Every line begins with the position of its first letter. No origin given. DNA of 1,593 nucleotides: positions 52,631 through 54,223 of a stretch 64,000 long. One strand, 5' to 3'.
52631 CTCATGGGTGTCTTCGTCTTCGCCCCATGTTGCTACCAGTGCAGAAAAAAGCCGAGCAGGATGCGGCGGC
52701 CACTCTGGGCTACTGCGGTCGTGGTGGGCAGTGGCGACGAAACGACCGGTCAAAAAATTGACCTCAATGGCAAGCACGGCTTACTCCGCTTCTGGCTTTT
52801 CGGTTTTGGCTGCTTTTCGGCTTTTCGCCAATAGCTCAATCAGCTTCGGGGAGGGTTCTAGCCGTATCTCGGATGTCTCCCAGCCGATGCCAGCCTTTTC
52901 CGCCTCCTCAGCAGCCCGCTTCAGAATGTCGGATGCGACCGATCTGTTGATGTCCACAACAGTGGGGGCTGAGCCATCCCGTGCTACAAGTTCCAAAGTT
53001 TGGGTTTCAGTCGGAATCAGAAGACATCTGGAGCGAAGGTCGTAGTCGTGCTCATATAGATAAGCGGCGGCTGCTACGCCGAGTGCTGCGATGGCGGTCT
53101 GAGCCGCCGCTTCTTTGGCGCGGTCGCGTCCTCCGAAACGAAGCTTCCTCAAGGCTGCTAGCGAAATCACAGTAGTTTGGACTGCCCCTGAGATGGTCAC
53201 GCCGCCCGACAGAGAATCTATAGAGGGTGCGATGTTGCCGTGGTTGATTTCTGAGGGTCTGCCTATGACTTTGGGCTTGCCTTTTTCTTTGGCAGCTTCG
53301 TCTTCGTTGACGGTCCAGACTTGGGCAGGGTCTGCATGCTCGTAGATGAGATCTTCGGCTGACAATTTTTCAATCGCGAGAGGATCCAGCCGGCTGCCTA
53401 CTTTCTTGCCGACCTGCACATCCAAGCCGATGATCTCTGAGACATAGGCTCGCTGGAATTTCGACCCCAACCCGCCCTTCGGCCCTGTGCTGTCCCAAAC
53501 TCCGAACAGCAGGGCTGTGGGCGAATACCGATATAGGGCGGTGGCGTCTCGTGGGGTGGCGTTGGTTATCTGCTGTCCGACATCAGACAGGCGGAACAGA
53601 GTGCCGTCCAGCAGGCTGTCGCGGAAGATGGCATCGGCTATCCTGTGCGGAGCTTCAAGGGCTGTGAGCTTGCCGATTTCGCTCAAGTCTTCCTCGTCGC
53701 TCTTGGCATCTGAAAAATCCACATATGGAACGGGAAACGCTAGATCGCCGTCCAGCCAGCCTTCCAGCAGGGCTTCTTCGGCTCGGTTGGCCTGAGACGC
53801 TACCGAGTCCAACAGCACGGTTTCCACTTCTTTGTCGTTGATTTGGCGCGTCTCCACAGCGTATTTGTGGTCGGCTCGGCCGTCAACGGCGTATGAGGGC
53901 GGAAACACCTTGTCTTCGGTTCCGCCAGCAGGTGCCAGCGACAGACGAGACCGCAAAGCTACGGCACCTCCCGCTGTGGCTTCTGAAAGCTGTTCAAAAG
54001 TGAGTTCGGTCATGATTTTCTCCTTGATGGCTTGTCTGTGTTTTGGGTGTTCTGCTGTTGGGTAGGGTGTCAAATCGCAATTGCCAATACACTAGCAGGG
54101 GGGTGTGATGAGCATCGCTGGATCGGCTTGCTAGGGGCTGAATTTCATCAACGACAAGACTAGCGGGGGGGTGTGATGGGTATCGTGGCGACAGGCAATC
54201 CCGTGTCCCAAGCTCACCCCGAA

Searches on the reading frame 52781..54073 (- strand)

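Call 6: search_protein_families(library=pfam, proteins=[window:52781-54073:-], max_evalue=0.01)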
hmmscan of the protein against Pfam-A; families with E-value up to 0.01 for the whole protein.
window:52781-54073:- (430 aa): 1 family
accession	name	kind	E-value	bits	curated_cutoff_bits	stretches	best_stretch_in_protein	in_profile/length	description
PF09617.15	Cas_GSU0053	-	1.6e-50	171.8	25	1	42-220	3-167/168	CRISPR-associated protein GSU0053 (Cas_GSU0053)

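Call 7: search_protein_families(library=padloc, proteins=[window:52781-54073:-], max_evalue=0.01)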
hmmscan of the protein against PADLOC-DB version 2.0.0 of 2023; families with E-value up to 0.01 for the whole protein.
window:52781-54073:- (430 aa): 4 families
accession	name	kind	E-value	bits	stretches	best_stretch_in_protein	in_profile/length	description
PDLC01630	Cas7g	-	2.3e-44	149.1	1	40-220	1-152/153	CAS-I-U; effector_G7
PDLC01351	Cas7g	-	3e-24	83.9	1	43-219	6-140/143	CAS-I-U; effector_G7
PDLC00994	Cas7g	-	5.1e-24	83.2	1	41-223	4-175/178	"CRISPR-associated protein GSU0053/csb1, Dpsyc system"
PDLC01291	Cas7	-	2.7e-18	65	1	40-221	3-146/151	CAS-I-U; effector_G7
